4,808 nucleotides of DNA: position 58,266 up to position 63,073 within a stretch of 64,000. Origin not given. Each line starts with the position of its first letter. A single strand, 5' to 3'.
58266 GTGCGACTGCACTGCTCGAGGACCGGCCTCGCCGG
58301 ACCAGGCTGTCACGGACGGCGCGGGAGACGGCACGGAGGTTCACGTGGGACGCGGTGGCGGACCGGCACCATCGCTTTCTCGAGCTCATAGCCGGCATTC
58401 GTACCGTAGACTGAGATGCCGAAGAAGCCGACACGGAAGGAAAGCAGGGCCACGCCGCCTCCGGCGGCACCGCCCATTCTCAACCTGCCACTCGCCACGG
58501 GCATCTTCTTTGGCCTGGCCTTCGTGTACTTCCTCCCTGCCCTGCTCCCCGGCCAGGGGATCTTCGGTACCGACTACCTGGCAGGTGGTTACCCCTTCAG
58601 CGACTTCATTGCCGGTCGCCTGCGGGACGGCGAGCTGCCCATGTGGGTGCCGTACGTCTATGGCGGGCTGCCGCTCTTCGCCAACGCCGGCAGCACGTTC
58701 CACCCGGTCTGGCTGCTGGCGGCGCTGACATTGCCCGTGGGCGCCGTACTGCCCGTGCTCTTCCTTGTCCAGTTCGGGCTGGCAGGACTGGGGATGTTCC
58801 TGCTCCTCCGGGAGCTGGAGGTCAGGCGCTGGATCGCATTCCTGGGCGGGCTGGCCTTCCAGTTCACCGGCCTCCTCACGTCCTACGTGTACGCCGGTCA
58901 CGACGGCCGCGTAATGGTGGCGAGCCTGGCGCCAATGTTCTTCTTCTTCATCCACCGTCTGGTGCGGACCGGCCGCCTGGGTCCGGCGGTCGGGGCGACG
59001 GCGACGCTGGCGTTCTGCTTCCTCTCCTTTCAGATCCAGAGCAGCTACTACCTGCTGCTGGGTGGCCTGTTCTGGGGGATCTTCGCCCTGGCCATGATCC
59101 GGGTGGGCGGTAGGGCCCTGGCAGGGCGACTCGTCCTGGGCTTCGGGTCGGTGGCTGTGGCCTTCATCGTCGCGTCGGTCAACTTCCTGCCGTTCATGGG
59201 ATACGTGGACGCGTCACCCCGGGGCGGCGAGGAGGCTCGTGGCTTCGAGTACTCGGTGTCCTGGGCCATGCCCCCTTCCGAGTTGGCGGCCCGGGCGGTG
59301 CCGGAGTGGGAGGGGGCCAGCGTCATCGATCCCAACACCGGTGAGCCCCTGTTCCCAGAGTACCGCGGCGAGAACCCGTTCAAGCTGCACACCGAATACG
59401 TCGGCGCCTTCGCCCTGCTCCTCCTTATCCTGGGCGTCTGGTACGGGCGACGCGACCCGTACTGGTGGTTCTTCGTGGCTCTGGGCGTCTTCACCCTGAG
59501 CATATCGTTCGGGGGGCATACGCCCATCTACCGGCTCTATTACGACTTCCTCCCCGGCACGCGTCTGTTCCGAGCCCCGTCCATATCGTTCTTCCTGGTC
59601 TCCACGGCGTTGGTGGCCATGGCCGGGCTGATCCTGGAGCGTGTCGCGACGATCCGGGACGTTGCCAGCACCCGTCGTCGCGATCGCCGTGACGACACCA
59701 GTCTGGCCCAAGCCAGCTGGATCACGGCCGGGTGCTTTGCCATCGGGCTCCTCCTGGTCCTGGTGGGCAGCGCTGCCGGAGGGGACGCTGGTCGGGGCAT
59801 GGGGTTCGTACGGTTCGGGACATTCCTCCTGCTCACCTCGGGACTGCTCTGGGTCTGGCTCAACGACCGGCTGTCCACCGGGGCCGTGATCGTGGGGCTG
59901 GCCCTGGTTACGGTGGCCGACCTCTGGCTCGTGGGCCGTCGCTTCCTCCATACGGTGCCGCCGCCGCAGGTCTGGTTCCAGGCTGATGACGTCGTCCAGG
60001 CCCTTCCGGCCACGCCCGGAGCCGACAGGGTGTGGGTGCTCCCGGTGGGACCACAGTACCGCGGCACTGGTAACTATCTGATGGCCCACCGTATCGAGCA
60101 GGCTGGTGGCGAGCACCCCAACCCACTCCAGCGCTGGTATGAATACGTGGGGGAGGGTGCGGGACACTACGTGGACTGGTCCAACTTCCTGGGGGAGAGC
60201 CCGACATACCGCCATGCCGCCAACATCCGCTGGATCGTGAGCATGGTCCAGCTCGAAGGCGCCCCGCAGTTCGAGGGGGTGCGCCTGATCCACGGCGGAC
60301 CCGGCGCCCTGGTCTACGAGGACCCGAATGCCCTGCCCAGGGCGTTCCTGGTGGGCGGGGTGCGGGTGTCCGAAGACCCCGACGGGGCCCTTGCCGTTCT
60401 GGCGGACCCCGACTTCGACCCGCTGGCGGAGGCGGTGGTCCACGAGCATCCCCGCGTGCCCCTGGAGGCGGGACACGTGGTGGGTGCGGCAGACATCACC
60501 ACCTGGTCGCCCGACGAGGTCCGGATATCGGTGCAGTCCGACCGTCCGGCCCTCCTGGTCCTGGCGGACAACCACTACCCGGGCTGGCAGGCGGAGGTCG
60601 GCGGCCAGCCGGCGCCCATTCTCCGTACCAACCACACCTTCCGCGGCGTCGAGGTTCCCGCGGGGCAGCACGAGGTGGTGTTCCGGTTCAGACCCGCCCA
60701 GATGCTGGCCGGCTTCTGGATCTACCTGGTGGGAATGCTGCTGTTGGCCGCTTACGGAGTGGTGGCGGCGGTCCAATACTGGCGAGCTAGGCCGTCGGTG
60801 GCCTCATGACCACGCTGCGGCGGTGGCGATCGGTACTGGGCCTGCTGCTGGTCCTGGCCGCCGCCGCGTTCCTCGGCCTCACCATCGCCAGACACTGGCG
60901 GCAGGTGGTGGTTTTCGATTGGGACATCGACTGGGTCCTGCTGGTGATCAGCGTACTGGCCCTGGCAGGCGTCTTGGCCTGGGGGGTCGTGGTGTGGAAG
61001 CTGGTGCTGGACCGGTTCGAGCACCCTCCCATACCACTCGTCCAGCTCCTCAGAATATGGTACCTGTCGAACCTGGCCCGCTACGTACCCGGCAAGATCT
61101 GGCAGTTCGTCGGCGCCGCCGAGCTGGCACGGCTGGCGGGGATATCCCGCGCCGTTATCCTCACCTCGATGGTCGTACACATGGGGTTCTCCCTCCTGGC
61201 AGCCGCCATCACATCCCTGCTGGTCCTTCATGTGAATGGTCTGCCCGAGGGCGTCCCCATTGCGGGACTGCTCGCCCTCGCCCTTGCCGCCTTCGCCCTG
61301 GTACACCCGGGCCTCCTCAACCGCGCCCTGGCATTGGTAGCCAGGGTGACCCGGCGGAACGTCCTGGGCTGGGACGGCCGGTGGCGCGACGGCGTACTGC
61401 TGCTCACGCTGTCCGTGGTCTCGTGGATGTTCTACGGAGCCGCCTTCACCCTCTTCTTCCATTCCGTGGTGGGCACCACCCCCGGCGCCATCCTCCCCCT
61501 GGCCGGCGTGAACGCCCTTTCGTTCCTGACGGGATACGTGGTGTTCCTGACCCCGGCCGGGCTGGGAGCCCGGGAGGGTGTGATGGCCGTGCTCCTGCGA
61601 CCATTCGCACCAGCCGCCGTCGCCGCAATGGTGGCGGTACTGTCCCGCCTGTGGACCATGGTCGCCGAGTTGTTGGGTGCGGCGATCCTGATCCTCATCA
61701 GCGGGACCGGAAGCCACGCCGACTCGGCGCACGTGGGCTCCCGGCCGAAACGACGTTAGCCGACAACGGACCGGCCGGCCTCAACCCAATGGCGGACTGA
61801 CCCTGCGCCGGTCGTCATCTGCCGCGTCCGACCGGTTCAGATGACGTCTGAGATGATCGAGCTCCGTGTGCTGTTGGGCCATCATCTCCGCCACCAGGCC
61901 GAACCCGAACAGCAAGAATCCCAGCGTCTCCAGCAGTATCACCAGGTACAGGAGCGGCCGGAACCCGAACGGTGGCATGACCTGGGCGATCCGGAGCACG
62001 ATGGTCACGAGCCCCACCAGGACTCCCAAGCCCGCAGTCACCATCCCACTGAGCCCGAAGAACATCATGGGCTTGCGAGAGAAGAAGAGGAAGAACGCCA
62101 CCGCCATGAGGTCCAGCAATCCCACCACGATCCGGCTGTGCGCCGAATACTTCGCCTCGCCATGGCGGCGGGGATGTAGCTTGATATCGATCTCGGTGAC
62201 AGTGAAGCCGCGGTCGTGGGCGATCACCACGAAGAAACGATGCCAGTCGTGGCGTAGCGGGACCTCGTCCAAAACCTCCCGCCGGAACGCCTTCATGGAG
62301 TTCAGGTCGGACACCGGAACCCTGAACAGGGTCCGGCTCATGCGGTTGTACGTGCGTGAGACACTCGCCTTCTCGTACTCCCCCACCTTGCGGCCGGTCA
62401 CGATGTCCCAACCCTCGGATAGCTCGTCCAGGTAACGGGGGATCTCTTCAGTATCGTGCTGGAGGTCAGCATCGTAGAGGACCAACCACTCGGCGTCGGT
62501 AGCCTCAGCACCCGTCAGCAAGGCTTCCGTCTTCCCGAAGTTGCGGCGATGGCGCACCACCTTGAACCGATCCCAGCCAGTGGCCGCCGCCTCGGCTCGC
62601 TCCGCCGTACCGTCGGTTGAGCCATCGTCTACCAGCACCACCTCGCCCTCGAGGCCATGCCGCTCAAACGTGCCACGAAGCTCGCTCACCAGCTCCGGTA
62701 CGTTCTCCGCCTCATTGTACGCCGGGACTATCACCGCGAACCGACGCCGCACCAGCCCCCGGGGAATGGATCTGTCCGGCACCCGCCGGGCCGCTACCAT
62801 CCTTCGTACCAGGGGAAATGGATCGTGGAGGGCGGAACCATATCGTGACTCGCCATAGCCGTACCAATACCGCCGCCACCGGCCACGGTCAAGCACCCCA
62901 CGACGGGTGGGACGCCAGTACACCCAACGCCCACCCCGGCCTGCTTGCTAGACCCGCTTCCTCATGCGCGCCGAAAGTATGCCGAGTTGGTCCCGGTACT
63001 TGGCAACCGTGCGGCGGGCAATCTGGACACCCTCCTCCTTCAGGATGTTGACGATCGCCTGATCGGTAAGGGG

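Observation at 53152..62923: Two-armed envelope glycolipid/glycan cluster reminiscent of actinobacterial PIM/LM logic in a lipid A-containing organism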

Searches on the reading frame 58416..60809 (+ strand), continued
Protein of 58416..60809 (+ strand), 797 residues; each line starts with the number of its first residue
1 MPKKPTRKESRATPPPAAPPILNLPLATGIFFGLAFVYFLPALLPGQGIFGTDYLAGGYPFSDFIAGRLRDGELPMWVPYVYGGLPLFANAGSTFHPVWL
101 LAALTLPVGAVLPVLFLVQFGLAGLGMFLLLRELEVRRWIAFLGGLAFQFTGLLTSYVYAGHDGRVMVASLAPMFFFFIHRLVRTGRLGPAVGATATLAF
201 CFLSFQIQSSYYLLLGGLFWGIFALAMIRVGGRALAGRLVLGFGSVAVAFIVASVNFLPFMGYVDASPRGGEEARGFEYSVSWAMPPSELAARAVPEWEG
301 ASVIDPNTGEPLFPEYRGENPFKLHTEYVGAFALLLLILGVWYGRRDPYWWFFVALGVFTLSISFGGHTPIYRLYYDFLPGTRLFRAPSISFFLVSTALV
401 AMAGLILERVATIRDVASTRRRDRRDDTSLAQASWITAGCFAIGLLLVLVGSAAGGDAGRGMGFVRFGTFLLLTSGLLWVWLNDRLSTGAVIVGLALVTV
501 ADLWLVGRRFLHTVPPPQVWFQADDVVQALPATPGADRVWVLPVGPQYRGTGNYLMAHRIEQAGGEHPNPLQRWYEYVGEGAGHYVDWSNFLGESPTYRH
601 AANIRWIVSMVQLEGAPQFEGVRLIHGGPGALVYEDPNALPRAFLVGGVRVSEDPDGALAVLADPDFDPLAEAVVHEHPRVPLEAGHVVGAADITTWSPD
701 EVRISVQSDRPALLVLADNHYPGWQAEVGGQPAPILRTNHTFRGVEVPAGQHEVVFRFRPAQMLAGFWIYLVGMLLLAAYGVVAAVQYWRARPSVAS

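Call 64: search_protein_families(library=pfam, proteins=[L023:13997-16393:-, L026:13247-14293:-, L066:13379-14620:+, L082:7609-9108:-, L036:10832-12568:-, L043:13612-14934:+], max_evalue=0.001)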
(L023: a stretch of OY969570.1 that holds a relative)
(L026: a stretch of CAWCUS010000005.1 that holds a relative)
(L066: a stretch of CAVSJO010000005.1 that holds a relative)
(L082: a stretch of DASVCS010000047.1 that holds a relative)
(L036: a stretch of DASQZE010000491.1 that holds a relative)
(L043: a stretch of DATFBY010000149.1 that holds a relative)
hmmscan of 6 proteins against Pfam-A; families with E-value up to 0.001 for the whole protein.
L023:13997-16393:- (798 aa): 0 families

L026:13247-14293:- (348 aa): 2 families
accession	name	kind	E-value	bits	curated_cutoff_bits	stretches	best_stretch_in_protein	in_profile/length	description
PF00535.33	Glycos_transf_2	-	2e-15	57.6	23.3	1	7-118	4-117/168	Glycosyl transferase family 2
PF13641.12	Glyco_tranf_2_3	-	6e-07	30.1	27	1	7-216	7-213/230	Glycosyltransferase like family 2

L066:13379-14620:+ (413 aa): 4 families
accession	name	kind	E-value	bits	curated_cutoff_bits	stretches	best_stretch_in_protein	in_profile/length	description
PF01637.24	ATPase_2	-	4.7e-07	30.3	33.2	1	19-224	1-178/225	ATPase domain predominantly from Archaea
PF13401.12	AAA_22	-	9.2e-07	29.7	27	1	40-202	8-124/130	AAA domain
PF13191.12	AAA_16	-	3.8e-06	27.9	32.6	1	22-172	5-144/167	AAA ATPase domain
PF13173.12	AAA_14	-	0.00086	19.8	27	0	143-208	47-105/129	AAA domain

L082:7609-9108:- (499 aa): 1 family
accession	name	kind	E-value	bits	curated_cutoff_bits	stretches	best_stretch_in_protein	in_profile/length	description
PF03050.20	DDE_Tnp_IS66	-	5.5e-43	147.8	23.1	1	186-457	3-283/284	Transposase IS66 family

L036:10832-12568:- (578 aa): 1 family
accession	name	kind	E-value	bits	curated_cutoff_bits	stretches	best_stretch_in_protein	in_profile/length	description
PF13576.12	Pentapeptide_3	-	7e-14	52.2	27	2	149-191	1-42/48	Pentapeptide repeats (9 copies)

L043:13612-14934:+ (440 aa): 1 family
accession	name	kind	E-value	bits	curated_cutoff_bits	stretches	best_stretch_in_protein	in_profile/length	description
PF01964.24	ThiC_Rad_SAM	-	4.3e-193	642.2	25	1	6-426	1-418/420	Radical SAM ThiC family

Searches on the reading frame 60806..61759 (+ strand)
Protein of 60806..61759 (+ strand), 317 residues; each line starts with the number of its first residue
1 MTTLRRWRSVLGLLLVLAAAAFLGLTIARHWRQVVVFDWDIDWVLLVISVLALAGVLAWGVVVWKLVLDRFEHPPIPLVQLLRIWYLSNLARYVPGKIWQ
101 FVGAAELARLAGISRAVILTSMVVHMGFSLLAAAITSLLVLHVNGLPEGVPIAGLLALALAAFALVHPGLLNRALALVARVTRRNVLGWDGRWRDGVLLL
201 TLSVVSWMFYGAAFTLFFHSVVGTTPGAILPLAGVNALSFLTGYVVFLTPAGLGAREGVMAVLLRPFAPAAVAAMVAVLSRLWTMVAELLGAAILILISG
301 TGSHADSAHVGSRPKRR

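Call 3: search_protein_families(library=pfam, proteins=[window:60806-61759:+], max_evalue=0.01)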
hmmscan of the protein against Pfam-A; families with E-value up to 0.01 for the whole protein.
window:60806-61759:+ (317 aa): 1 family
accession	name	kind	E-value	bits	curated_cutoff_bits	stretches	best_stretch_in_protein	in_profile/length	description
PF03706.18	LPG_synthase_TM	-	6.7e-14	52.5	33.4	1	10-286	2-296/302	Lysylphosphatidylglycerol synthase TM region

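Call 4: search_protein_families(library=ncbifam, proteins=[window:60806-61759:+], max_evalue=0.01)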
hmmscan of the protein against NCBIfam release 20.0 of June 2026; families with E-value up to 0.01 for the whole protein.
window:60806-61759:+ (317 aa): 1 family
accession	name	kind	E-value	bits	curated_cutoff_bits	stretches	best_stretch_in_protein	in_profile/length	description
TIGR00374.1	TIGR00374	subfamily_domain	7.7e-07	28.8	43.2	1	197-299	213-313/323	flippase-like domain-containing protein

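Call 22: search_solved_structures(query=window:60806-61759:+, max_evalue=1)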
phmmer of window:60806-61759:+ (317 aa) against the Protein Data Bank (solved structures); distinct sequences matched with E-value up to 1: 0.

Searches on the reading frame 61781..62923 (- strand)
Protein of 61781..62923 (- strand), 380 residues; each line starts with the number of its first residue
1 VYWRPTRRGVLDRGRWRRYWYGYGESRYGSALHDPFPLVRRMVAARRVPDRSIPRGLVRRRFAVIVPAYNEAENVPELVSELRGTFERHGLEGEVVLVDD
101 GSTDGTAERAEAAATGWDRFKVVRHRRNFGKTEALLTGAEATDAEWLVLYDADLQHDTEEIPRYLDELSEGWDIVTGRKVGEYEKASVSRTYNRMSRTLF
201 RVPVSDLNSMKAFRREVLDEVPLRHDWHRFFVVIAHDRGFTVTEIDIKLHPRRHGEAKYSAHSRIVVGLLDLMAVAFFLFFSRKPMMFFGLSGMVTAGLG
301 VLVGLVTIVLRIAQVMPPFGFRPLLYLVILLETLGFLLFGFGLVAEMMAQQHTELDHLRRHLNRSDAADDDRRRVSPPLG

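Call 3: search_protein_families(library=pfam, proteins=[window:61781-62923:-], max_evalue=0.01)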
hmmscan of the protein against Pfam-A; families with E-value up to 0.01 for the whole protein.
window:61781-62923:- (380 aa): 3 families
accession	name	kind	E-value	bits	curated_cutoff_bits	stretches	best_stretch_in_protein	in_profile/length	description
PF00535.33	Glycos_transf_2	-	1.8e-28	100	23.3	1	64-217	2-163/168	Glycosyl transferase family 2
PF13641.12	Glyco_tranf_2_3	-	1.2e-09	38.9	27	1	61-226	2-176/230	Glycosyltransferase like family 2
PF13704.12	Glyco_tranf_2_4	-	0.004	18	27.5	0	94-153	21-81/98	Glycosyl transferase family 2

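Call 4: search_protein_families(library=ncbifam, proteins=[window:61781-62923:-], max_evalue=0.01)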
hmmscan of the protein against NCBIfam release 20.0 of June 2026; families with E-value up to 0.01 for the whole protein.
window:61781-62923:- (380 aa): 18 families
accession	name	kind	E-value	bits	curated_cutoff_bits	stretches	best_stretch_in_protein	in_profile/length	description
NF007986.1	PRK10714.1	equivalog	2.7e-32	112.1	529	1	61-354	7-299/316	undecaprenyl-phosphate 4-deoxy-4-formamido-L-arabinose transferase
NF047588.1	GlcsyltransPgfSStrep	equivalog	2.2e-27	96.1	500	1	62-354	3-293/308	glycosyltransferase PgfS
TIGR04182.1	glyco_TIGR04182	equivalog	6.8e-22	78.2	325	1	63-355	3-289/293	S-layer glycoprotein N-glycosyltransferase AglJ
NF058614.1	PPMAGASynPpgS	equivalog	5e-18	65.3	370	1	64-224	4-168/226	polyprenyl-phospho-N-acetylgalactosaminyl synthase PpgS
TIGR03937.1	PgaC_IcaA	equivalog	4.1e-15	55.6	422.3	1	62-159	47-141/407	poly-beta-1,6-N-acetyl-D-glucosamine synthase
NF010496.0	PRK13915.1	equivalog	6.9e-14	51.6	262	1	59-159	30-132/307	glucosyl-3-phosphoglycerate synthase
TIGR04283.1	glyco_like_mftF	equivalog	1.5e-11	44.3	182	1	63-156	2-85/221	TIGR04283 family arsenosugar biosynthesis glycosyltransferase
TIGR03469.1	HpnB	hypoth_equivalog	1.7e-11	43.8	379.25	1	62-165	46-157/386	hopene-associated glycosyltransferase HpnB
NF041875.1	EPS_EpsD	equivalog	4e-11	42.9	370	1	63-175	2-111/325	exopolysaccharide biosynthesis glycosyltransferase EpsD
NF041391.1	DPhHxTase_Halo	equivalog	6.9e-10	38.3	375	1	68-258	3-191/213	dolichyl-phosphate hexose transferase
TIGR03965.1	mycofact_glyco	equivalog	1.8e-09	37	280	1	38-169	53-180/467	mycofactocin biosynthesis glycosyltransferase MftF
NF007482.0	PRK10073.1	equivalog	3.1e-07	29.7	423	1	61-155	7-97/334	glycosyltransferase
NF047683.1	TeichurnBiosyTuaG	equivalog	5.2e-07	29.5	400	1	61-166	7-109/252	teichuronic acid biosynthesis protein TuaG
NF038302.1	EPS_HpsE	equivalog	2.1e-06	27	300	1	62-123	3-64/307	hormogonium polysaccharide biosynthesis glycosyltransferase HpsE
NF045692.1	OglycostaseCruG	equivalog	3.2e-06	26.3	600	1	61-167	42-151/386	2'-O-glycosyltransferase CruG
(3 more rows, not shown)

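Call 14: search_solved_structures(query=window:61781-62923:-, max_evalue=0.001)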
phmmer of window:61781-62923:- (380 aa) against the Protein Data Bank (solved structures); distinct sequences matched with E-value up to 0.001: 15.
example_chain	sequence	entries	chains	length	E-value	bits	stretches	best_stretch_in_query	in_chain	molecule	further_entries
9hwj_A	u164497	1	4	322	2.4e-31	112.1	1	60-356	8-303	Undecaprenyl-phosphate 4-deoxy-4-formamido-L-arabinose transferase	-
9bhc_C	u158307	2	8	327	6.9e-31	110.6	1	60-355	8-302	Undecaprenyl-phosphate 4-deoxy-4-formamido-L-arabinose transferase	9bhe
8vxh_A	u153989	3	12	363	9.2e-31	110.2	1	60-355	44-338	Undecaprenyl-phosphate 4-deoxy-4-formamido-L-arabinose transferase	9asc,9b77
5mlz_A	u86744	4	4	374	9.9e-18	67.3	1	61-259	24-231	Dolichol monophosphate mannose synthase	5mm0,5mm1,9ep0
5eke_A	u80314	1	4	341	2.3e-15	59.5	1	62-355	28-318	Uncharacterized glycosyltransferase sll0501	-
5ekp_C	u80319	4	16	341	3.2e-15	59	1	62-355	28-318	Uncharacterized glycosyltransferase sll0501 | Glycosyltransferase sll0501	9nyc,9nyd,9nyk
9nye_A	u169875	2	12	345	3.4e-15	58.9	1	62-355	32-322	Glycosyltransferase sll0501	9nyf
7pdo_A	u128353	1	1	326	5.1e-06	28.7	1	59-177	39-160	Glucosyl-3-phosphoglycerate synthase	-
7p5l_A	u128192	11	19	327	5.1e-06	28.7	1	59-177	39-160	Glucosyl-3-phosphoglycerate synthase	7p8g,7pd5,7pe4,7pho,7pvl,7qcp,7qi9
6yv7_B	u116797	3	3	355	7.5e-06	28.2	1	51-155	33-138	Glycosyl transferase, family 2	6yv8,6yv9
6yv7_A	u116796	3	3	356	7.5e-06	28.2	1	51-155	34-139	Glycosyl transferase, family 2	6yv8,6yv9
6h1j_A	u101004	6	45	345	0.00013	24.1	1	53-242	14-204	Probable ss-1,3-N-acetylglucosaminyltransferase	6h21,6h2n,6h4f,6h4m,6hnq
4y6n_A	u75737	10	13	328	0.00072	21.7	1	59-156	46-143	Glucosyl-3-phosphoglycerate synthase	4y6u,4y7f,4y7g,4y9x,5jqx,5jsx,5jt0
3e25_A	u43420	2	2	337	0.00075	21.6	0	59-156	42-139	Putative uncharacterized protein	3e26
4ddz_A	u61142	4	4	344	0.00079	21.5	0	59-156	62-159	GLUCOSYL-3-PHOSPHOGLYCERATE SYNTHASE (GpgS) | Glucosyl-3-phosphoglycerate synthase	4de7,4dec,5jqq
